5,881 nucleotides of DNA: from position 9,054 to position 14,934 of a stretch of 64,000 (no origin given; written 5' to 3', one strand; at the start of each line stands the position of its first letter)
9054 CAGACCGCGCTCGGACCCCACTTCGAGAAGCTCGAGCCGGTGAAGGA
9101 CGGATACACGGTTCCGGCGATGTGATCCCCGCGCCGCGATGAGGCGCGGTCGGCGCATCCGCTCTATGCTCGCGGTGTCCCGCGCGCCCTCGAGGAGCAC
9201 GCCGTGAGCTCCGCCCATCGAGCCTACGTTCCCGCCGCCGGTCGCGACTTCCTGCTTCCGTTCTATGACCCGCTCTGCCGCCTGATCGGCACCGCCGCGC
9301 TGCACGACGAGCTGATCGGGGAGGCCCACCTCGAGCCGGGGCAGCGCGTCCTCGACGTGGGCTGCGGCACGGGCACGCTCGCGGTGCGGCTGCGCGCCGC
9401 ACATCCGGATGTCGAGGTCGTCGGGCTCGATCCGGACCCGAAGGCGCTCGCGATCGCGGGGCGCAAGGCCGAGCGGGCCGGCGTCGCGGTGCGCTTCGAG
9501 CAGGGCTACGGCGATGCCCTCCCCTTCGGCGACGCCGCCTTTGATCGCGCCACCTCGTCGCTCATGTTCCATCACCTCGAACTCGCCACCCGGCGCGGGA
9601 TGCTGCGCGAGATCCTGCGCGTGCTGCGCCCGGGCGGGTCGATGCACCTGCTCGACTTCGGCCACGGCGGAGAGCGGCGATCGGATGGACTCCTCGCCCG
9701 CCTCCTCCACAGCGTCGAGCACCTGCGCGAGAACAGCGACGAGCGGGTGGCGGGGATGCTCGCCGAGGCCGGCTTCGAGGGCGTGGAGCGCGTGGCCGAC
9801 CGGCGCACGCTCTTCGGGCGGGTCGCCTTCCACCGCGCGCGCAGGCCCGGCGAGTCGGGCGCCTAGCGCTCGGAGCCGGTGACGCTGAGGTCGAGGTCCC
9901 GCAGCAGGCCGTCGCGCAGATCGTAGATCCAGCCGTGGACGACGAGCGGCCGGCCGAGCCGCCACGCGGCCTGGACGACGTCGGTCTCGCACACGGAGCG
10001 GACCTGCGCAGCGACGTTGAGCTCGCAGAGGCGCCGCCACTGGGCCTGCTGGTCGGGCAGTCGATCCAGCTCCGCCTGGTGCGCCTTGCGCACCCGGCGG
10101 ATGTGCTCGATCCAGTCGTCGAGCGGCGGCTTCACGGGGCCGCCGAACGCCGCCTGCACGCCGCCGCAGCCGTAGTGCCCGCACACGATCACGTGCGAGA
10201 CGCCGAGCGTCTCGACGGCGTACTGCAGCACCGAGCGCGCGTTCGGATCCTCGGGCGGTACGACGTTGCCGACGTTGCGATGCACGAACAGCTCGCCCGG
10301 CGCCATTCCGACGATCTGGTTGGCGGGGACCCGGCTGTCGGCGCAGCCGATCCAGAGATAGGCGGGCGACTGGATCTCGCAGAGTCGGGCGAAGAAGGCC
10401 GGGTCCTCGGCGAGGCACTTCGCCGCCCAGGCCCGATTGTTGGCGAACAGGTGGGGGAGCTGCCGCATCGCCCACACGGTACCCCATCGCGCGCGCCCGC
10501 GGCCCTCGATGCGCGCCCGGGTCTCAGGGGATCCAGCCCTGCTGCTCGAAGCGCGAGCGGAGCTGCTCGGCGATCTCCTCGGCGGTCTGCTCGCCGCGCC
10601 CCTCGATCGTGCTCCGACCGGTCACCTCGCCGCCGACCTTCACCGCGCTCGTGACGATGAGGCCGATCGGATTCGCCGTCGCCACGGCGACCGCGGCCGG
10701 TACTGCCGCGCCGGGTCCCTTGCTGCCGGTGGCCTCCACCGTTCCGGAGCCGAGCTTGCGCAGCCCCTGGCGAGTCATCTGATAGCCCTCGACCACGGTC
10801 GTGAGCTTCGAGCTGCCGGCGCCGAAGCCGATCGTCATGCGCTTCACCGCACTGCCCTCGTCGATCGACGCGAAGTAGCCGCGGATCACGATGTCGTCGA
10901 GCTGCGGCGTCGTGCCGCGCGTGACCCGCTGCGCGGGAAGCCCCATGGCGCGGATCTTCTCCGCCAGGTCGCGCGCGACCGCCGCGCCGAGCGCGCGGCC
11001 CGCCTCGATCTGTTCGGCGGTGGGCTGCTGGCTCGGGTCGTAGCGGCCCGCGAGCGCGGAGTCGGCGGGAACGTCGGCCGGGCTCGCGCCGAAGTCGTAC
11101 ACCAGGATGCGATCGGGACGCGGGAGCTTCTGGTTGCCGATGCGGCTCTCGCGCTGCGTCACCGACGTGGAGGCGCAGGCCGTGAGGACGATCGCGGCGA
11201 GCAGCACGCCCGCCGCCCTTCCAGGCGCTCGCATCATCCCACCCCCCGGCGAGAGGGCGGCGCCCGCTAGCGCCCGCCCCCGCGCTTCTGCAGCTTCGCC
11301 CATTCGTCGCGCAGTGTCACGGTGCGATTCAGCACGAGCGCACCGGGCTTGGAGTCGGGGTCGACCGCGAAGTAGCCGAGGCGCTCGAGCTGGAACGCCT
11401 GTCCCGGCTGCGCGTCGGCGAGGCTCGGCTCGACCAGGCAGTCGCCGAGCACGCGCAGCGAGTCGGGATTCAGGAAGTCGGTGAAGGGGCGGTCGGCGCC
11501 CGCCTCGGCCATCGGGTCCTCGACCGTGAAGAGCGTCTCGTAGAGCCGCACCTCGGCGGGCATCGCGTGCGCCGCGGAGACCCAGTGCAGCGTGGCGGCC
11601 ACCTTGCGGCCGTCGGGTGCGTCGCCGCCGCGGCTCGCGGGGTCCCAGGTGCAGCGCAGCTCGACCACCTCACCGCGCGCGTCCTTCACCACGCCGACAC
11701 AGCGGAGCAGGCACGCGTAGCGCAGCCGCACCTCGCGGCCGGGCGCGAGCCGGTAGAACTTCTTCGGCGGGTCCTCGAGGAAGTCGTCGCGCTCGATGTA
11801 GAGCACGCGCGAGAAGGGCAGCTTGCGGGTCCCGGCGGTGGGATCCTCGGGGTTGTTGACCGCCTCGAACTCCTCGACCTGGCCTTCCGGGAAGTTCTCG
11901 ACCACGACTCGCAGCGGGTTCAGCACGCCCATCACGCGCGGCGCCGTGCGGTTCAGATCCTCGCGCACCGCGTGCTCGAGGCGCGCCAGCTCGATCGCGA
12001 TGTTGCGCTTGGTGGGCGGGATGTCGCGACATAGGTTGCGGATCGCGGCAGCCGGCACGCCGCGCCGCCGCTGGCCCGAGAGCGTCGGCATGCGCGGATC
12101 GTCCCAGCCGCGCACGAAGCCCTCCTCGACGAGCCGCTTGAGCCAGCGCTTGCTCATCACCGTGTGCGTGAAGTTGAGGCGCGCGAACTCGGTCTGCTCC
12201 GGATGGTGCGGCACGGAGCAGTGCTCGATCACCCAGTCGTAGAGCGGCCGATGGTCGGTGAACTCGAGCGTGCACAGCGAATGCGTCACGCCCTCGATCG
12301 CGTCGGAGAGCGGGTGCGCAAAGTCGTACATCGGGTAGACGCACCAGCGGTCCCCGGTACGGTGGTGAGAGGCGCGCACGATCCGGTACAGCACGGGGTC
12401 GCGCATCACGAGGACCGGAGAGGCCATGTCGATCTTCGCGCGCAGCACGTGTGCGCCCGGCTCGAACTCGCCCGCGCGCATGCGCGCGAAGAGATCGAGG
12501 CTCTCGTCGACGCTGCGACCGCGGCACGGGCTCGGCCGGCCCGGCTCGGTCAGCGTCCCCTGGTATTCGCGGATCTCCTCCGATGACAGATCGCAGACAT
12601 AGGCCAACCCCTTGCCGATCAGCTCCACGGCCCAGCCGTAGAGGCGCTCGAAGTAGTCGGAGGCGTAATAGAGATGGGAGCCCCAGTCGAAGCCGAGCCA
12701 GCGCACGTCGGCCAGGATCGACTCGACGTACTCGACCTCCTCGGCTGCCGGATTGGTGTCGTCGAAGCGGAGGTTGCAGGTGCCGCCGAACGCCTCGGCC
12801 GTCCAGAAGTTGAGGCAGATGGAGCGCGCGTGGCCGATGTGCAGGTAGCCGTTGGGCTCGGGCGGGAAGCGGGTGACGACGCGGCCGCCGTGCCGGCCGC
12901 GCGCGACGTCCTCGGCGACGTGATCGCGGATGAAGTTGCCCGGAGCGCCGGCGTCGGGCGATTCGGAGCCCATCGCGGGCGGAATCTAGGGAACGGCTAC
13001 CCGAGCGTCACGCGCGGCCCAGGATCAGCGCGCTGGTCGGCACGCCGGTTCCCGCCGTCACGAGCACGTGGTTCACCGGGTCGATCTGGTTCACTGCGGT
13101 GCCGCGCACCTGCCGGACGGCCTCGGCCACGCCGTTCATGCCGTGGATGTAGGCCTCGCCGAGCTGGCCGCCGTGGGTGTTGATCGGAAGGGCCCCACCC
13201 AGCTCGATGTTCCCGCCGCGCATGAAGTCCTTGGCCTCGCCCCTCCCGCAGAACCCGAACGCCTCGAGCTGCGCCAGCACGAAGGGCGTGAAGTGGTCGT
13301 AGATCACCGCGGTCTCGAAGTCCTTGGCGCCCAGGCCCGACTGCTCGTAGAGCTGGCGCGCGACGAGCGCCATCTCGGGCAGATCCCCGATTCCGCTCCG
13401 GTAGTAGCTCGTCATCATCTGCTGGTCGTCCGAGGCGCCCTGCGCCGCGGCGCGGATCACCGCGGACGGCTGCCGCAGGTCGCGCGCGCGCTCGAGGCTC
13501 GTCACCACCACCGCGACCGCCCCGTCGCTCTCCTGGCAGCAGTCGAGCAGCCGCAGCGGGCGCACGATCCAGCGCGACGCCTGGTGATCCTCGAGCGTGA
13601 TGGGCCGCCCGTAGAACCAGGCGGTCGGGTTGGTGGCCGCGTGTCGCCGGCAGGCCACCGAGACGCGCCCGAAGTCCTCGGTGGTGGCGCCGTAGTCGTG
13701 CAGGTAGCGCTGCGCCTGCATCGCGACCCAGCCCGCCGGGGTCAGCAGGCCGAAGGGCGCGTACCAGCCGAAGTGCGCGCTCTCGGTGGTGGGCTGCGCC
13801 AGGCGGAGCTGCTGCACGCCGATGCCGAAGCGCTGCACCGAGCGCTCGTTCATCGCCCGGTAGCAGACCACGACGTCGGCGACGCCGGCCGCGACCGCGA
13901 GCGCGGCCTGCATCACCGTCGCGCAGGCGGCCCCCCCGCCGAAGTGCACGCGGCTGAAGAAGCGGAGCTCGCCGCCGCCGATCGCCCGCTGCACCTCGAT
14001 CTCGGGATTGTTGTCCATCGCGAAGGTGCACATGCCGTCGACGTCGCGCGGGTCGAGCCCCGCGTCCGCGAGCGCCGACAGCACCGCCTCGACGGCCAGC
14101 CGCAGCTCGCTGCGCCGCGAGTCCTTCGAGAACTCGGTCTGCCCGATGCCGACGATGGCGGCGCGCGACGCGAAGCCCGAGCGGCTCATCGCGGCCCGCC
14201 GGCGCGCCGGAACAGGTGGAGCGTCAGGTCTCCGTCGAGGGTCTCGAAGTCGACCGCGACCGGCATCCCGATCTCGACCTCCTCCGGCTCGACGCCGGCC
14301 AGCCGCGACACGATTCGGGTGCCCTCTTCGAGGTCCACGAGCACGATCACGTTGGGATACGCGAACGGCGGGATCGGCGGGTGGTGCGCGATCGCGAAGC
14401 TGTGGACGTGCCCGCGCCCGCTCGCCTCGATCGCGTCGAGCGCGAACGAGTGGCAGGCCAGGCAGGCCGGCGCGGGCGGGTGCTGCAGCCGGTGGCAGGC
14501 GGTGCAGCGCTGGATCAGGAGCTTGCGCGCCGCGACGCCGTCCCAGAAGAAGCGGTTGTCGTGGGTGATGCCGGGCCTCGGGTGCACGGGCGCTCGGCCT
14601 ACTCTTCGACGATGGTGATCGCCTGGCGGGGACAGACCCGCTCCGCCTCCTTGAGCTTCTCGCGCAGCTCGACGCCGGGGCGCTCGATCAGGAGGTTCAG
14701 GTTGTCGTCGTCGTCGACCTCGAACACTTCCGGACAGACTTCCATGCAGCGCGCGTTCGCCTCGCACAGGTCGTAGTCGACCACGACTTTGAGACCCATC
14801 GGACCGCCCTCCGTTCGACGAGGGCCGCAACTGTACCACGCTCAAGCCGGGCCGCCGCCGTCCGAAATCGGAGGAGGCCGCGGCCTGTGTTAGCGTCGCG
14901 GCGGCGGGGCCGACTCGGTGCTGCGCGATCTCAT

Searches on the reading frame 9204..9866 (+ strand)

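Call 6: search_protein_families(library=pfam, proteins=[window:9204-9866:+])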
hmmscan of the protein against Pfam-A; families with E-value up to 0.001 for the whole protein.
window:9204-9866:+ (220 aa): 14 families
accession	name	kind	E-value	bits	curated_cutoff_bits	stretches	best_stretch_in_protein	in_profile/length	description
PF13649.12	Methyltransf_25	-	1e-25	90.6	27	1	49-145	1-97/97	Methyltransferase domain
PF08241.18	Methyltransf_11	-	3.6e-22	79.3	21.2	1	50-147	1-93/95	Methyltransferase domain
PF13847.12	Methyltransf_31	-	1e-18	67.8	27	1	44-176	2-127/145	Methyltransferase domain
PF01209.24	Ubie_methyltran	-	2.2e-17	63.6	20.1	1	44-154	46-156/233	ubiE/COQ5 methyltransferase family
PF08242.18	Methyltransf_12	-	4.8e-17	62.9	30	1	50-146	1-97/98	Methyltransferase domain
PF13489.12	Methyltransf_23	-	6.9e-15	55.6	27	1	43-195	20-163/164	Methyltransferase domain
PF05175.20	MTS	-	7.9e-10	39.1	23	1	40-175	30-161/170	Methyltransferase small domain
PF02353.26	CMAS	-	7.8e-09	35.7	27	1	35-149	52-164/273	Mycolic acid cyclopropane synthetase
PF24675.1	NpmA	-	7.4e-06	25.8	60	1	48-91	26-69/214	16S rRNA (adenine(1408)-N(1))-methyltransferase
PF07021.18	MetW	-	1.5e-05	25.2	21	1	42-142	10-103/193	Methionine biosynthesis protein MetW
PF06325.19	PrmA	-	1.5e-05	25.1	22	1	40-98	156-213/296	Ribosomal protein L11 methyltransferase (PrmA)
PF00891.24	Methyltransf_2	-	2.1e-05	24.4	22.3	1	35-191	52-209/210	O-methyltransferase domain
PF01135.25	PCMT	-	0.00012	22.4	20.3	1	36-95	67-124/210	Protein-L-isoaspartate(D-aspartate) O-methyltransferase (PCMT)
PF02390.23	Methyltransf_4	-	0.00019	21.4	24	0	49-92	5-48/173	Putative methyltransferase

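Call 7: search_protein_families(library=ncbifam, proteins=[window:9204-9866:+])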
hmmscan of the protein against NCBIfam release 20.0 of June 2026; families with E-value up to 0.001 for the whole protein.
window:9204-9866:+ (220 aa): 60 families (the best 25 are shown)
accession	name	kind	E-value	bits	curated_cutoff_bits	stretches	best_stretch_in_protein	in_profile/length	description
NF043040.1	corrin_prot_MT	hypoth_equivalog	4.2e-23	81.9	180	1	32-170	29-163/216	corrinoid protein-associated methyltransferase CpaM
NF045667.1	MTase_DVU1556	equivalog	2.4e-19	69.6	155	1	29-202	6-170/213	DVU_1556 family methyltransferase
TIGR01934.1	MenG_MenH_UbiE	subfamily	9.7e-19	67.5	158.35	1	35-153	29-145/223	ubiquinone/menaquinone biosynthesis methyltransferase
NF001244.0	PRK00216.1-5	equivalog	1.5e-16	60.4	216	1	37-153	40-157/236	bifunctional demethylmenaquinone methyltransferase/2-methoxy-6-polyprenyl-1,4-benzoquinol methylase UbiE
NF041537.1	ArsM_AhpD_UU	exception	1.1e-15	57.3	510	1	43-152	74-183/345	arsenite methyltransferase/AhpD domain selenoprotein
NF004851.0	PRK06202.1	equivalog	7.3e-15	55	243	1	47-137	62-154/237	hypothetical protein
NF052510.1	methyltran_MpqE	exception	3.9e-14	52.6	335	1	41-154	42-156/234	methyl-plastoquinone biosynthesis methyltransferase MpqE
NF047649.1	MTase_UXPK_star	exception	7.8e-14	51.4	460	1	42-151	74-183/283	methyltransferase/UXPK-star double selenoprotein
NF001240.0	PRK00216.1-1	equivalog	8.6e-14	51.2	378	1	38-154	56-173/251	bifunctional demethylmenaquinone methyltransferase/2-methoxy-6-polyprenyl-1,4-benzoquinol methylase UbiE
NF001241.0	PRK00216.1-2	equivalog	1e-13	51.5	327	1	41-154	47-152/231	demethylmenaquinone methyltransferase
NF045825.1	FAmtase_mtf2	equivalog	7.1e-12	45.1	400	1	46-152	59-161/248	fatty-acid O-methyltransferase Mtf2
TIGR02072.1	BioC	equivalog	8.5e-12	45.4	184.95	1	47-155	36-138/244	malonyl-ACP O-methyltransferase BioC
NF001242.0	PRK00216.1-3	equivalog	1.1e-11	44.6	351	1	44-153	67-179/258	bifunctional demethylmenaquinone methyltransferase/2-methoxy-6-polyprenyl-1,4-benzoquinol methylase UbiE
NF008823.0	PRK11873.1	subfamily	1.4e-11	44.4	263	1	41-154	73-186/272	arsenite methyltransferase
NF041536.1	ArsM_DUF2284_UU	exception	2.2e-11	42.8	575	1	42-199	73-230/459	arsenite methyltransferase/DUF2284 domain selenoprotein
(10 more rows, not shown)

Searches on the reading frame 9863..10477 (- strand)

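Call 6: search_protein_families(library=pfam, proteins=[window:9863-10477:-])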
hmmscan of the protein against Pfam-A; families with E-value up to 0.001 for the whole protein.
window:9863-10477:- (204 aa): 1 family
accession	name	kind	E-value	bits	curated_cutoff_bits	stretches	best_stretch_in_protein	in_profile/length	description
PF00484.24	Pro_CA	-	1.6e-52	178.3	25.7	1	40-191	1-155/156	Carbonic anhydrase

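Call 7: search_protein_families(library=ncbifam, proteins=[window:9863-10477:-])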
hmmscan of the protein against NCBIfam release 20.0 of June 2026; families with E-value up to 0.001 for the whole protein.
window:9863-10477:- (204 aa): 2 families
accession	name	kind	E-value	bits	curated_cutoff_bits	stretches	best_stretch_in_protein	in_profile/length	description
NF007756.0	PRK10437.1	equivalog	3.2e-67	226.2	251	1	4-202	1-198/220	carbonate dehydratase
NF011765.0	PRK15219.1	subfamily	2.1e-10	40.5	221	1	33-190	85-239/245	carbonic anhydrase family protein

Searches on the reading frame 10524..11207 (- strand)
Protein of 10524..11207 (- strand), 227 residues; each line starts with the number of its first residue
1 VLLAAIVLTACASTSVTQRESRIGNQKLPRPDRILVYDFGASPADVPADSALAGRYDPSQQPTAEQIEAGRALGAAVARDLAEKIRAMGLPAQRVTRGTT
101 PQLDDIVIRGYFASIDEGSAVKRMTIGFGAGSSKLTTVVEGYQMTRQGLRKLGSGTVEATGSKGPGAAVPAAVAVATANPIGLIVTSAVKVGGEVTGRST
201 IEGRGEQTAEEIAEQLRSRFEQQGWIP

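Call 9: search_protein_families(library=pfam, proteins=[window:10524-11207:-])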
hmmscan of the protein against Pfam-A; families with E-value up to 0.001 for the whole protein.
window:10524-11207:- (227 aa): 1 family
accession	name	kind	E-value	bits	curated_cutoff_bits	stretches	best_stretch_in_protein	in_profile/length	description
PF14366.11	DUF4410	-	5.6e-22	78.4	26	1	34-178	1-120/120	Domain of unknown function (DUF4410)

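Call 29: search_protein_families(library=ncbifam, proteins=[window:10524-11207:-])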
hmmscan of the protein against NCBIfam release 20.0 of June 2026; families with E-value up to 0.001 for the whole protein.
window:10524-11207:- (227 aa): 0 families

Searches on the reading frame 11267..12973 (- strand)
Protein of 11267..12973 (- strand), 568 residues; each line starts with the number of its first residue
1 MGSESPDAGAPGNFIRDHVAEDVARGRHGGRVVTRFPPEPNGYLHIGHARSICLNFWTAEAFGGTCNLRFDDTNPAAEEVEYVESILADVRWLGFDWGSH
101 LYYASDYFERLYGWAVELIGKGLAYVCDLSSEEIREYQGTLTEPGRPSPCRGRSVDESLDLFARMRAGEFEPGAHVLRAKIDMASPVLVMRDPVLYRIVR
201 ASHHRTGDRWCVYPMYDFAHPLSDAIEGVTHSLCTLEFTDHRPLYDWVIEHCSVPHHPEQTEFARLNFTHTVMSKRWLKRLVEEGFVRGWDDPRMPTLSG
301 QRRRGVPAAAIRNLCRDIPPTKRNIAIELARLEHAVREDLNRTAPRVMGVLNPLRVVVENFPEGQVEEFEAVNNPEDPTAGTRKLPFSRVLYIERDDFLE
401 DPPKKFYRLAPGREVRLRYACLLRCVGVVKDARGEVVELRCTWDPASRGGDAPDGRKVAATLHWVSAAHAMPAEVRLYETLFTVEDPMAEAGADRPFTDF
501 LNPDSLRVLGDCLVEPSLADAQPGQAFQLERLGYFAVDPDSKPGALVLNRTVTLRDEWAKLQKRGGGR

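Call 9: search_protein_families(library=pfam, proteins=[window:11267-12973:-])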
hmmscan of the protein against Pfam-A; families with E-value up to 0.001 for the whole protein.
window:11267-12973:- (568 aa): 3 families
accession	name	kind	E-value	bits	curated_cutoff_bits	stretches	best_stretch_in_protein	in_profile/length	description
PF00749.27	tRNA-synt_1c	-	1.5e-104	349.7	23.4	1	32-341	2-313/314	tRNA synthetases class I (E and Q), catalytic domain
PF03950.23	tRNA-synt_1c_C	-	9.9e-29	99.9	23.9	1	344-443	1-90/91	tRNA synthetases class I (E and Q), anti-codon binding domain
PF20974.2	tRNA-synt_1c_C2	-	6.2e-23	81.7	23.9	1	461-538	1-69/69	tRNA synthetases class I (E and Q), anti-codon binding domain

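Call 66: find_homologous_proteins(query=window:11267-12973:-, max_evalue=1e-50)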
Query window:11267-12973:- (568 aa): 8000 proteins with E <= 1e-50 among 8000 candidates; the best 120 are listed.
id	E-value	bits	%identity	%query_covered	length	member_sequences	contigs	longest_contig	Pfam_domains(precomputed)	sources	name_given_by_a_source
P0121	0.0e+0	1341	100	100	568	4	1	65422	PF20974.3,PF00749.28,PF03950.24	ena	-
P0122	0.0e+0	1141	86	99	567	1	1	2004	PF20974.3,PF00749.28,PF03950.24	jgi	-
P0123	0.0e+0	1102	83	100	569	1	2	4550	PF20974.3,PF00749.28,PF03950.24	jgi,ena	-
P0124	0.0e+0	1091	83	99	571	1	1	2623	PF20974.3,PF00749.28,PF03950.24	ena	-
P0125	0.0e+0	1072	80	100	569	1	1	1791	PF20974.3,PF00749.28,PF03950.24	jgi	jgi:glutaminyl-tRNA synthetase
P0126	0.0e+0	1064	81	99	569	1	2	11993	PF20974.3,PF00749.28,PF03950.24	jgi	jgi:glutaminyl-tRNA synthetase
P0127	0.0e+0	1058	80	99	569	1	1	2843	PF20974.3,PF00749.28,PF03950.24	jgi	jgi:glutaminyl-tRNA synthetase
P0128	0.0e+0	1048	79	99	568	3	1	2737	PF20974.3,PF00749.28,PF03950.24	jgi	jgi:glutaminyl-tRNA synthetase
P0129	0.0e+0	1048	79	99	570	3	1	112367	PF20974.3,PF00749.28,PF03950.24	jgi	jgi:glutaminyl-tRNA synthetase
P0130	0.0e+0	1047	80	98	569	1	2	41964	PF20974.3,PF00749.28,PF03950.24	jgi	jgi:glutaminyl-tRNA synthetase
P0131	0.0e+0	1039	79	99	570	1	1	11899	PF20974.3,PF00749.28,PF03950.24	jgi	jgi:glutaminyl-tRNA synthetase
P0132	0.0e+0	1038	79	98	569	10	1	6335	PF20974.3,PF00749.28,PF03950.24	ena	-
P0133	0.0e+0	1036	78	99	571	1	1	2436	PF20974.3,PF00749.28,PF03950.24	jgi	-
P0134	0.0e+0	1035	79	98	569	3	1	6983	PF20974.3,PF00749.28,PF03950.24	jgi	-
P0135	0.0e+0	1033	78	99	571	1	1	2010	PF20974.3,PF00749.28,PF03950.24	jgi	-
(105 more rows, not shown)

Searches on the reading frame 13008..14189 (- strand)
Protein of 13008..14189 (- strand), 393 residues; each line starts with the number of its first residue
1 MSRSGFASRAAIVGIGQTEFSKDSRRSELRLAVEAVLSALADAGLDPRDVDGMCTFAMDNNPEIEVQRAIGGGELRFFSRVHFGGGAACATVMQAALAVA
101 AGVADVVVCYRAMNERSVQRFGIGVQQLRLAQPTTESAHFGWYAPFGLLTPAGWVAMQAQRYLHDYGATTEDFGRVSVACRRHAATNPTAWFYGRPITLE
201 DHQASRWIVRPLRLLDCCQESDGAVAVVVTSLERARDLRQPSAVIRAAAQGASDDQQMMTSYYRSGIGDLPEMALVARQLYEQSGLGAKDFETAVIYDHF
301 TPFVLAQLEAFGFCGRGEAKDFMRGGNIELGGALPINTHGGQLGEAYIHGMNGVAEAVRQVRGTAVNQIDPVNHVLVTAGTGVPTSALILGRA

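Call 9: search_protein_families(library=pfam, proteins=[window:13008-14189:-])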
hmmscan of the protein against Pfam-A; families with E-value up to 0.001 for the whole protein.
window:13008-14189:- (393 aa): 2 families
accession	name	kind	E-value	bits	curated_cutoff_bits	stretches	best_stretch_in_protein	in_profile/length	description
PF22691.2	Thiolase_C_1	-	7.8e-29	100.7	28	1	275-387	22-137/144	Thiolase C-terminal domain-like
PF00108.29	Thiolase_N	-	0.00098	19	26.4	0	12-229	3-256/260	Thiolase, N-terminal domain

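Call 29: search_protein_families(library=ncbifam, proteins=[window:13008-14189:-])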
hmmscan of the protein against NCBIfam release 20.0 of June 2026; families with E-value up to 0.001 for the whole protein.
window:13008-14189:- (393 aa): 21 families
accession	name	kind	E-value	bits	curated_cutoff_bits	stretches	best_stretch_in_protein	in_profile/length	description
NF005892.0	PRK07855.1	subfamily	6.4e-204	677.1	469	1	6-392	4-389/390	lipid-transfer protein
NF004811.0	PRK06158.1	subfamily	1.4e-64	218.4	421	1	8-386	8-372/384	acetyl-CoA acetyltransferase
NF004720.0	PRK06064.1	subfamily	6.7e-54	183.1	420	1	9-382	3-377/389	thiolase domain-containing protein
NF006010.0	PRK08142.1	subfamily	2.1e-53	181.5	462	1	7-382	4-371/388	thiolase domain-containing protein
NF004715.0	PRK06059.1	equivalog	2.1e-41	142.2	424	1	10-383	6-388/399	lipid-transfer protein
NF009228.0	PRK12578.1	subfamily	4.1e-41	140.9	485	1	8-367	3-358/387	thiolase domain-containing protein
NF053628.1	BnzsclthlBbsBGT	equivalog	5.5e-41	140.6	750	1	11-383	8-370/389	benzoylsuccinyl-CoA thiolase subunit BbsB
NF053570.1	AcCoTHIOL_METTL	equivalog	5.7e-41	140.6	600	1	10-376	4-365/385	acetyl-CoA acetyltransferase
NF006180.0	PRK08313.1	subfamily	3e-40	138.3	514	1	8-379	4-369/389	thiolase domain-containing protein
NF006102.0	PRK08256.1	subfamily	8.8e-38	130.4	436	1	8-376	3-375/394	lipid-transfer protein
NF004810.0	PRK06157.1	equivalog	5.2e-37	127.9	403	1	4-369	3-370/400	acetyl-CoA acetyltransferase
NF004722.0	PRK06066.1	equivalog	4.5e-31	108.2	516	1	6-386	2-376/385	thiolase domain-containing protein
NF004982.0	PRK06365.1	equivalog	5.5e-29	101.5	695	1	12-359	20-383/430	thiolase domain-containing protein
NF004721.0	PRK06065.1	equivalog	7.2e-29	100.8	455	1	7-365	9-362/393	thiolase domain-containing protein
NF005704.0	PRK07516.1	subfamily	2e-26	92.9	412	1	9-365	3-357/389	thiolase domain-containing protein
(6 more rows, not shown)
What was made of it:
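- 13008..14189 (-): second Ltp2-type aldolase (Ltp2b), 'YDHF/GEAY/Cys' subtype. It scores 677 bits on NF005892 (call 29).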

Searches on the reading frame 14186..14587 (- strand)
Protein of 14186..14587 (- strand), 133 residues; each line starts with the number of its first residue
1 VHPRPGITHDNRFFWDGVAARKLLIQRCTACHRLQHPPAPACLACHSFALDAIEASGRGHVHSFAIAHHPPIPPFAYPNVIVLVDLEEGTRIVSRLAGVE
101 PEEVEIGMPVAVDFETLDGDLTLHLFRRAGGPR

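Call 9: search_protein_families(library=pfam, proteins=[window:14186-14587:-])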
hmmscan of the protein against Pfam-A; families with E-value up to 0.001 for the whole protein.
window:14186-14587:- (133 aa): 2 families
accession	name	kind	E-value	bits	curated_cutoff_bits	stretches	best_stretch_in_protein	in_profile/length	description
PF01796.24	OB_ChsH2_C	-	9.4e-19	67.6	27.1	1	53-115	2-65/65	ChsH2, C-terminal OB-fold domain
PF12172.15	zf-ChsH2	-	4.8e-10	39.5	23.2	1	15-51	1-37/37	ChsH2, rubredoxin-like zinc ribbon domain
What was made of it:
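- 14186..14587 (-): stand-alone DUF35 partner (Cys4 zinc ribbon plus OB fold). Pfam finds zf-ChsH2 and OB_ChsH2_C (call 9).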

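Call 29: search_protein_families(library=ncbifam, proteins=[window:14186-14587:-])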
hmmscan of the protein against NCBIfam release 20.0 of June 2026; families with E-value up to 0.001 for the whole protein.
window:14186-14587:- (133 aa): 1 family
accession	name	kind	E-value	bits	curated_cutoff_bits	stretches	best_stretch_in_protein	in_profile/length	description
NF053627.1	BnzsclthlBbsAGT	equivalog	5.3e-07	29.7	250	1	25-102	38-113/145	benzoylsuccinyl-CoA thiolase subunit BbsA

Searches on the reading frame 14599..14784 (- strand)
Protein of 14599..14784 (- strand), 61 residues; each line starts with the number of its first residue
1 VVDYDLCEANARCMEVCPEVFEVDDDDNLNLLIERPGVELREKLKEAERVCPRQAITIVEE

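Call 9: search_protein_families(library=pfam, proteins=[window:14599-14784:-])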
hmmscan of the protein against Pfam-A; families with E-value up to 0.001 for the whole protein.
window:14599-14784:- (61 aa): 2 families
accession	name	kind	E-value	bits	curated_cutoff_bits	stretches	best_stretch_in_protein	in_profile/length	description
PF13370.11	Fer4_13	-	2.1e-10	41.6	24.5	1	2-57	1-57/58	4Fe-4S single cluster domain of Ferredoxin I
PF13459.11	Fer4_15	-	3.3e-10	41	22.4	1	2-58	3-66/66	4Fe-4S single cluster domain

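Call 29: search_protein_families(library=ncbifam, proteins=[window:14599-14784:-])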
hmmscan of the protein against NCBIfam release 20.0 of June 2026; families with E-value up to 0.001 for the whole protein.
window:14599-14784:- (61 aa): 0 families
